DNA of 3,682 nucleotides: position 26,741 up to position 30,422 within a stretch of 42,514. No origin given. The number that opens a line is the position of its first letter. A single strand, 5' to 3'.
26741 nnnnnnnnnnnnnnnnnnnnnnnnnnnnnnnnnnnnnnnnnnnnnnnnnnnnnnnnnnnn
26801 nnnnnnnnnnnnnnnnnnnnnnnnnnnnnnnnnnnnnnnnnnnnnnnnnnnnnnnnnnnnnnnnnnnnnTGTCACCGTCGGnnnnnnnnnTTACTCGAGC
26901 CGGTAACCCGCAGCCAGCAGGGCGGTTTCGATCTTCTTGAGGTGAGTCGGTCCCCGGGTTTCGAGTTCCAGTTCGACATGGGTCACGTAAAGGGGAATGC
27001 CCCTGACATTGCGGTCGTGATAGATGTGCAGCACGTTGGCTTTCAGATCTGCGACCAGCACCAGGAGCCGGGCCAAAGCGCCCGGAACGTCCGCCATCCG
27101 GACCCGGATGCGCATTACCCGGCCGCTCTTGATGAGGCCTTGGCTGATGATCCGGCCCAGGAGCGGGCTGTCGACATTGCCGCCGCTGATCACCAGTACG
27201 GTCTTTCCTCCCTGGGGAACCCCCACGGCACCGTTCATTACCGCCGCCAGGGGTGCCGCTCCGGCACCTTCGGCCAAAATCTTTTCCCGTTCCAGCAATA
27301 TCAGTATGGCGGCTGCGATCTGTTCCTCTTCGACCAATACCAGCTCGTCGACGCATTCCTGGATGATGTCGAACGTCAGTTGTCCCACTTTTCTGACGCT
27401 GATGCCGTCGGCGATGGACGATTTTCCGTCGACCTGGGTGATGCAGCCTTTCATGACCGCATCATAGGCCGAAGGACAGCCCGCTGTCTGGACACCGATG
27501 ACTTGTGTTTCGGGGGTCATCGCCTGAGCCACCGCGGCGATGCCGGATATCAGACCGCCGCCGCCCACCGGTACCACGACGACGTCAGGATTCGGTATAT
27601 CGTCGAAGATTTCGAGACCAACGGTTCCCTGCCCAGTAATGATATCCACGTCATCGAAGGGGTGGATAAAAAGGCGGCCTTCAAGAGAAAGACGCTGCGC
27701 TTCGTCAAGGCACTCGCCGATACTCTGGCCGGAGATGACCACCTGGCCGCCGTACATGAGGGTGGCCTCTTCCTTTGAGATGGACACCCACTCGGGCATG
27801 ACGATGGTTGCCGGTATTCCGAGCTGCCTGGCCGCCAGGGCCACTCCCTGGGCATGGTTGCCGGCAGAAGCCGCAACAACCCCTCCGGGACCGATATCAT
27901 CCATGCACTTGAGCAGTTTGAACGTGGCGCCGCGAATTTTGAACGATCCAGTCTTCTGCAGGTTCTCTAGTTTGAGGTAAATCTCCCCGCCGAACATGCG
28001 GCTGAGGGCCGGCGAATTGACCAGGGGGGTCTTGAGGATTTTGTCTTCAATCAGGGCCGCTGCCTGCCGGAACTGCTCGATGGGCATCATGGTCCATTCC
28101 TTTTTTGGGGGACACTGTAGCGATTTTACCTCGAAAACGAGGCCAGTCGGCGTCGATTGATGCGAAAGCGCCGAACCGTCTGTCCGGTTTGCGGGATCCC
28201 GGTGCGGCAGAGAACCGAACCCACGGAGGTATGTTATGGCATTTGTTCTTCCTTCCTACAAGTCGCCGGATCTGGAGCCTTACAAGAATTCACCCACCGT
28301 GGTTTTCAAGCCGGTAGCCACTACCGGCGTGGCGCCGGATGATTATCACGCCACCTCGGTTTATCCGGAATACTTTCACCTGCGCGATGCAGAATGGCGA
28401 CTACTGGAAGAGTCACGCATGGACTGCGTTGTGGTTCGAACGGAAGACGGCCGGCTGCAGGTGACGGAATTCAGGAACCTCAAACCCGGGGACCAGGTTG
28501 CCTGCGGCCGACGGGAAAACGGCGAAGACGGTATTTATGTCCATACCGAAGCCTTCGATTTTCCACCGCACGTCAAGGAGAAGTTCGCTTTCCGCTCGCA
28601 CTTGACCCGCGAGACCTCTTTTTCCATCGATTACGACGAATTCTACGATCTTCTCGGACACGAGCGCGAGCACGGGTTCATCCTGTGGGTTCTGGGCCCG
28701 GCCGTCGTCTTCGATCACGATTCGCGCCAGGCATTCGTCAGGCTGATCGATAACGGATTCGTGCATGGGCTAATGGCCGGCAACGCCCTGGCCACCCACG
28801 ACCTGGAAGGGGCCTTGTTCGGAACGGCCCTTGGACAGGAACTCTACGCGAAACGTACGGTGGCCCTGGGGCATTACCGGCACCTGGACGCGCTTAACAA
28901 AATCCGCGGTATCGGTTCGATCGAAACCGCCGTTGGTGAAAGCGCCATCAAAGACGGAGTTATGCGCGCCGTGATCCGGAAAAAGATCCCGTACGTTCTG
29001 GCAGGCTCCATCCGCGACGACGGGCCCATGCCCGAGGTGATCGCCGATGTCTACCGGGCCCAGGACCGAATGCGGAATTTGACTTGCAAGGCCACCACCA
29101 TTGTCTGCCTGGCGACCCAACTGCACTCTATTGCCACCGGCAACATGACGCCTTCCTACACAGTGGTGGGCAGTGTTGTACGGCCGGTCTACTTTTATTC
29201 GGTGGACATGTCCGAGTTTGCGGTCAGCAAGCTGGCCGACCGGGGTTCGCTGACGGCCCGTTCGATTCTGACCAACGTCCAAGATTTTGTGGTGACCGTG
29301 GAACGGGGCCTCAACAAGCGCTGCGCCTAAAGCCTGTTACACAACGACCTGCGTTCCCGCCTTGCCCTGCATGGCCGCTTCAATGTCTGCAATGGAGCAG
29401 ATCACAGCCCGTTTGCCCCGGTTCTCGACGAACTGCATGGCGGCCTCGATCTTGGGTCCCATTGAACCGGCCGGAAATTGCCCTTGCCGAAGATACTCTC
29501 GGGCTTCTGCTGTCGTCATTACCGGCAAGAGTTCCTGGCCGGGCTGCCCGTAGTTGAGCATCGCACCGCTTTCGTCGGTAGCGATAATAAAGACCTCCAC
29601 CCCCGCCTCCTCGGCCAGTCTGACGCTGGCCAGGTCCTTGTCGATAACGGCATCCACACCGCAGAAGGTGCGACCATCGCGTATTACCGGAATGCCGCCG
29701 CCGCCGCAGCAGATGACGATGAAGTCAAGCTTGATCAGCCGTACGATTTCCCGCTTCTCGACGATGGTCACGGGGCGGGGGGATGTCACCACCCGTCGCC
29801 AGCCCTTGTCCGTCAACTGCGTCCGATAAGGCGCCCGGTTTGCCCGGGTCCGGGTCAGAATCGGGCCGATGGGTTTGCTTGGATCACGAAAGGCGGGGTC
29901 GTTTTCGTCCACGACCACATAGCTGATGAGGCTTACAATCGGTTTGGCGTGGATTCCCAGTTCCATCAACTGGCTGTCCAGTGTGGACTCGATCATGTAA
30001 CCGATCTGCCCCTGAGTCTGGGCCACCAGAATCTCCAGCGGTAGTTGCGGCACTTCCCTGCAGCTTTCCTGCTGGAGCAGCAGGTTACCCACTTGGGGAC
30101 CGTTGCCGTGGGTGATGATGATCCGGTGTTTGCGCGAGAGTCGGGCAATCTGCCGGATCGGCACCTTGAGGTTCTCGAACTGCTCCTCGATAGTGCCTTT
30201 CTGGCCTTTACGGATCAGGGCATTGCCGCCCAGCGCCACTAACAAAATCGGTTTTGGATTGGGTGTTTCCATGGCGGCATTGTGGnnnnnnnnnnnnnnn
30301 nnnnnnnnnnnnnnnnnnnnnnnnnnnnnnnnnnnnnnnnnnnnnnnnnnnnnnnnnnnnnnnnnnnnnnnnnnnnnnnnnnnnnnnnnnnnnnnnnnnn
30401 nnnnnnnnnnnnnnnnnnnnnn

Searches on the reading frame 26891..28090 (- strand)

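Call 12: search_protein_families(library=pfam, proteins=[window:26891-28090:-], max_evalue=0.001)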
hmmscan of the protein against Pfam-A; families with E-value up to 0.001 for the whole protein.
window:26891-28090:- (399 aa): 2 families
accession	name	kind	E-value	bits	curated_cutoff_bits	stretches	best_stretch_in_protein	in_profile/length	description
PF00291.31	PALP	-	1.1e-84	284.7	35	1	15-303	2-295/295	Pyridoxal-phosphate dependent enzyme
PF01842.31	ACT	-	7.4e-06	26.1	27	1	327-364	2-39/66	ACT domain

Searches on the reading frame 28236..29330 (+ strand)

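Call 12: search_protein_families(library=pfam, proteins=[window:28236-29330:+], max_evalue=0.001)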
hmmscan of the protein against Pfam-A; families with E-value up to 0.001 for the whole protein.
window:28236-29330:+ (364 aa): 2 families
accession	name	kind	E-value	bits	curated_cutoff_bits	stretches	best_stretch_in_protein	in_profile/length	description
PF21570.3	ArgZ-like_C_2nd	-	2.5e-64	217.3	27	1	144-352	12-210/213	Arginine dihydrolase ArgZ-like, C-terminal, Rossmann fold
PF21571.2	ArgZ-like_C_1st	-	2.1e-05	24.8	27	1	51-119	7-69/84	Arginine dihydrolase ArgZ-like, C-terminal, first region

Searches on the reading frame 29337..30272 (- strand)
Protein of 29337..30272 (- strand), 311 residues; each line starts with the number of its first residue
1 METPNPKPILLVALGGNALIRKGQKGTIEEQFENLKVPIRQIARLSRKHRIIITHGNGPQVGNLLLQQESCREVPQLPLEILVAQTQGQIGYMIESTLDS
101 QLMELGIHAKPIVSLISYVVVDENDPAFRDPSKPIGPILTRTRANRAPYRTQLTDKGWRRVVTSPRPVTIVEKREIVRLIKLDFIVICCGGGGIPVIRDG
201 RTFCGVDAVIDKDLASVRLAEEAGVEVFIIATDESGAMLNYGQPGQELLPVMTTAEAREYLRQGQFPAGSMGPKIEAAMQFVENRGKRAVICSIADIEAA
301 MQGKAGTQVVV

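Call 12: search_protein_families(library=pfam, proteins=[window:29337-30272:-], max_evalue=0.001)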
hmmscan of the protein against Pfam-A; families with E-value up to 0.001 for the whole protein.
window:29337-30272:- (311 aa): 1 family
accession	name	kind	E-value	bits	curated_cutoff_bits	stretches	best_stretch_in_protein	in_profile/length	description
PF00696.33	AA_kinase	-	1.6e-23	84.1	24.9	1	9-293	2-234/234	Amino acid kinase family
